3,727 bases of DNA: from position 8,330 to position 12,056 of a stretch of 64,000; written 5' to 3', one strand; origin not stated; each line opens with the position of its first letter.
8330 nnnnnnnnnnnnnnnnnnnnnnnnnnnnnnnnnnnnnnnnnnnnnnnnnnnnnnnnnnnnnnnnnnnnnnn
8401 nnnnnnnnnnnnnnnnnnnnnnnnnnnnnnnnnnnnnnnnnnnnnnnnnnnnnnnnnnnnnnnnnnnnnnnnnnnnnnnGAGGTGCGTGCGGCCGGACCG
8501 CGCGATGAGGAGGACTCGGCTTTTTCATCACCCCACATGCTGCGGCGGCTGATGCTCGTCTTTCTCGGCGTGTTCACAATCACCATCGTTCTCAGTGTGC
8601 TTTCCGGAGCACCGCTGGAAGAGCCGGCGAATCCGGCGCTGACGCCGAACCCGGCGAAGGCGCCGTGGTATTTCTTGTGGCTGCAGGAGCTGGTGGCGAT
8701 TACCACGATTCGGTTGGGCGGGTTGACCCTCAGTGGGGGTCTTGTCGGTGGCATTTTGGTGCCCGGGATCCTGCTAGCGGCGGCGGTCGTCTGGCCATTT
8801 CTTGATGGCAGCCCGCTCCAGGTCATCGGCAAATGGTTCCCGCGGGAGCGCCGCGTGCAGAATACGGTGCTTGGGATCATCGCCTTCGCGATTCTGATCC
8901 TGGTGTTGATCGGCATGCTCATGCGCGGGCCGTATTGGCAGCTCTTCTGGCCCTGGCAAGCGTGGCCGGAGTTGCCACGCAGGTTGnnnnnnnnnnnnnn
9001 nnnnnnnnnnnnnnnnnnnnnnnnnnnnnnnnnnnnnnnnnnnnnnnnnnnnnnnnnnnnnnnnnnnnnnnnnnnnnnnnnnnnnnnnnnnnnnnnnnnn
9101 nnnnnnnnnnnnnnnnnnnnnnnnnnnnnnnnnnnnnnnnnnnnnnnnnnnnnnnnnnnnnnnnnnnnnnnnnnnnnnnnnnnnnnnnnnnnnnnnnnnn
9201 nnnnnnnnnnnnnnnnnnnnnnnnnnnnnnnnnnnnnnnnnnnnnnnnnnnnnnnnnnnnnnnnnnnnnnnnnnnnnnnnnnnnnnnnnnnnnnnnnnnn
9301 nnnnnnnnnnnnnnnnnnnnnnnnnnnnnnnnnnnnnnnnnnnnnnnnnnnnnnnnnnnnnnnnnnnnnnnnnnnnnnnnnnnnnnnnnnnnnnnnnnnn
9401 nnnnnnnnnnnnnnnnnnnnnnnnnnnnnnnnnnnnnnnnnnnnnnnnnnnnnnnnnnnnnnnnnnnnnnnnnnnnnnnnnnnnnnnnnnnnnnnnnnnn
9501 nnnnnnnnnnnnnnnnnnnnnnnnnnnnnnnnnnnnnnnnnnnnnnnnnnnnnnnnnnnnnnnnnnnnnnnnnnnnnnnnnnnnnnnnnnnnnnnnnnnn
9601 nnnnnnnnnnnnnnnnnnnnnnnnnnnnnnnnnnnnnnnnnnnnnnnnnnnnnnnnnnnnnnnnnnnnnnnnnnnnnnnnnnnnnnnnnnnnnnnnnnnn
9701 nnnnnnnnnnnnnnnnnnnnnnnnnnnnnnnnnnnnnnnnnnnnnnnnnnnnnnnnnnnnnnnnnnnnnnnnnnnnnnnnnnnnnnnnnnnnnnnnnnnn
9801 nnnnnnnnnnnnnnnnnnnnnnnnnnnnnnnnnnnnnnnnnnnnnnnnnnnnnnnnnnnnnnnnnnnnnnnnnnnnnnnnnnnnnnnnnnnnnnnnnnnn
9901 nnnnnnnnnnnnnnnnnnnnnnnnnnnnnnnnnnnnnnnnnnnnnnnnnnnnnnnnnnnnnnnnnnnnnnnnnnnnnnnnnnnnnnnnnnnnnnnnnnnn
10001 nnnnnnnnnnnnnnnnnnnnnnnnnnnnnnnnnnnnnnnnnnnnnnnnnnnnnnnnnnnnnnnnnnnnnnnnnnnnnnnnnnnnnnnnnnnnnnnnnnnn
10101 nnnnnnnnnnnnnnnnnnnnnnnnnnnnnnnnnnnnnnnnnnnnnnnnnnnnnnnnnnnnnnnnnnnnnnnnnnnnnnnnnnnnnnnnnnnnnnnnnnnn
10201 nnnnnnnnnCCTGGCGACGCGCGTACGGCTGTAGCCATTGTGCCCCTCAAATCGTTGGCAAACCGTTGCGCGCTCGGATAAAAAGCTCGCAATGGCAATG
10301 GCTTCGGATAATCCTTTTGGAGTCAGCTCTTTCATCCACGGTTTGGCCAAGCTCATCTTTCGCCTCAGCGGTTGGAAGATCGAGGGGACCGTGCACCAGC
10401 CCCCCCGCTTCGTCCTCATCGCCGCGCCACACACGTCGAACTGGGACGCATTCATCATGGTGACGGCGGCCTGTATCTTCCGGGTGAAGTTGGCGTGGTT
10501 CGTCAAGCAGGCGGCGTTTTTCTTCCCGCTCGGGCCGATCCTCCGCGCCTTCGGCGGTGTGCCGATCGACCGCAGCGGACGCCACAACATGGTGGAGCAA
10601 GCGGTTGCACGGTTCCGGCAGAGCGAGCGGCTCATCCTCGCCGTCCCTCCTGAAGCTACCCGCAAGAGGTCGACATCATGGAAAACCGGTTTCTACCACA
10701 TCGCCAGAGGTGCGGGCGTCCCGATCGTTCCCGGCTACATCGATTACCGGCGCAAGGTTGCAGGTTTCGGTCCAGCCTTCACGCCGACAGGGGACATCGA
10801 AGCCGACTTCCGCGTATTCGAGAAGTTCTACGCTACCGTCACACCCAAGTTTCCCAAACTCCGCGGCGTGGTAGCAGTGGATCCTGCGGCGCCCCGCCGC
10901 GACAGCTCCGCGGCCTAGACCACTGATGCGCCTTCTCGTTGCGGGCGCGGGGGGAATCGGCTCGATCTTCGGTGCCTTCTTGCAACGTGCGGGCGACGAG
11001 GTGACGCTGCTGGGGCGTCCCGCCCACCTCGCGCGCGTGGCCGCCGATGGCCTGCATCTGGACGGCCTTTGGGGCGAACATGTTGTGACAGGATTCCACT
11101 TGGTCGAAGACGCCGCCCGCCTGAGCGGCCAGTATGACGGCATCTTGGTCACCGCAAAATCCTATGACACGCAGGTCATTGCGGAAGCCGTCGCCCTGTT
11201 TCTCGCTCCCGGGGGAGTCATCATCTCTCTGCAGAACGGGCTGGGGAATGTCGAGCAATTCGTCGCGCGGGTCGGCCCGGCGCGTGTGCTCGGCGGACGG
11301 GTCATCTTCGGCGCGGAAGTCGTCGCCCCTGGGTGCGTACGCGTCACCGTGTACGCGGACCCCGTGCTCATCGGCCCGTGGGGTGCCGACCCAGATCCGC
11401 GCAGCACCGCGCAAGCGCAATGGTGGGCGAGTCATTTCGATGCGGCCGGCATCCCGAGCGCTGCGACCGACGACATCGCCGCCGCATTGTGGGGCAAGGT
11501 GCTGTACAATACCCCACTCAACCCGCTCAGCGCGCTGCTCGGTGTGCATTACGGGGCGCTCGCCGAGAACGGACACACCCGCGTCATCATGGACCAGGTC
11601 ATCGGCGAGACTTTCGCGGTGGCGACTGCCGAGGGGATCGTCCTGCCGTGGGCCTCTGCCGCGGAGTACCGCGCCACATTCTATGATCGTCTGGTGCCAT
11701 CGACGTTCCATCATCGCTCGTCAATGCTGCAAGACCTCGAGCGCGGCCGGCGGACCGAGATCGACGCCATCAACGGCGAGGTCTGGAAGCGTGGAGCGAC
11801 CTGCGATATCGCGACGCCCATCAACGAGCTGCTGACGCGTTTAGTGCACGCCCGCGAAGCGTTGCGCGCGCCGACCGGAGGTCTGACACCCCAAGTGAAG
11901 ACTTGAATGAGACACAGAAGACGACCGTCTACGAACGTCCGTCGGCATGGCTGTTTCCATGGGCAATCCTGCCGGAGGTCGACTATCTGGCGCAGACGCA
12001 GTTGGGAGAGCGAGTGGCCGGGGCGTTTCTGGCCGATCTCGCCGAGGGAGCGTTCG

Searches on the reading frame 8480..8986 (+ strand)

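Call 81: search_protein_families(library=pfam, proteins=[window:8480-8986:+], max_evalue=10)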
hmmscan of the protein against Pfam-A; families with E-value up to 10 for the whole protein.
window:8480-8986:+ (169 aa): 4 families
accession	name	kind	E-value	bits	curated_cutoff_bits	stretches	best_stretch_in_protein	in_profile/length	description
PF00032.22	Cytochrom_B_C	-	0.00052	20.7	20.7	1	49-149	1-86/102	Cytochrome b(C-terminal)/b6/petD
PF03208.24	PRA1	-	0.58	10.2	30.1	1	94-146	63-111/143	PRA1 family protein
PF24213.1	DUF7434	-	1.4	9.4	27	1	74-94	4-24/40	Family of unknown function (DUF7434)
PF05767.17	Pox_A14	-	4.9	7.8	27.7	1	91-152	13-68/93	Poxvirus virion envelope protein A14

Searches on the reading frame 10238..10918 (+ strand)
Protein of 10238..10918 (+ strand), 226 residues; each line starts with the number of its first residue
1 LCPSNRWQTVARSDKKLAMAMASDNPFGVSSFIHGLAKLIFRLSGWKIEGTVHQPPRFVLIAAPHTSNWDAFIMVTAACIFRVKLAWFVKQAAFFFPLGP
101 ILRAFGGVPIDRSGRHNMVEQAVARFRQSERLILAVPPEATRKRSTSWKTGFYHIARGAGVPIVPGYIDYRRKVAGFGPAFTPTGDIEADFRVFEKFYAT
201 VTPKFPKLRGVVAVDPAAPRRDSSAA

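Call 3: search_protein_families(library=pfam, proteins=[window:10238-10918:+], max_evalue=0.01)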
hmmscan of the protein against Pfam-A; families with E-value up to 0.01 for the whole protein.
window:10238-10918:+ (226 aa): 1 family
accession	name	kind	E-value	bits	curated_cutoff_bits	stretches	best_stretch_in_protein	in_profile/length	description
PF01553.26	Acyltransferase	-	5.7e-14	52.5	23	1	57-168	14-131/132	Acyltransferase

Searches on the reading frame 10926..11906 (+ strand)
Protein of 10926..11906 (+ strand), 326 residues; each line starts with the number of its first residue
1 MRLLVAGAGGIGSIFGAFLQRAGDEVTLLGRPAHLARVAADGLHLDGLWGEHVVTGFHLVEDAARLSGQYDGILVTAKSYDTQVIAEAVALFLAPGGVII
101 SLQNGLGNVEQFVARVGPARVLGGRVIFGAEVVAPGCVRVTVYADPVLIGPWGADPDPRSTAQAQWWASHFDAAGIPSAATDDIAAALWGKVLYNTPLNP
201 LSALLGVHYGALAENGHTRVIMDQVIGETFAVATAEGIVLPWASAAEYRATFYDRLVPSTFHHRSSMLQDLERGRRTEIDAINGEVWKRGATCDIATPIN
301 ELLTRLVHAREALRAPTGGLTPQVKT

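Call 63: search_protein_families(library=pfam, proteins=[window:10926-11906:+], max_evalue=0.00001)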
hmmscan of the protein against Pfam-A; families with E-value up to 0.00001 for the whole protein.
window:10926-11906:+ (326 aa): 2 families
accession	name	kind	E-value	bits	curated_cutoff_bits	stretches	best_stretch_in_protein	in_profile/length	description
PF08546.17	ApbA_C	-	1.9e-32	112.7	22.7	1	183-311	1-125/125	Ketopantoate reductase PanE/ApbA C terminal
PF02558.23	ApbA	-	4.1e-30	104.8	22.2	1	4-152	2-148/150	Ketopantoate reductase PanE/ApbA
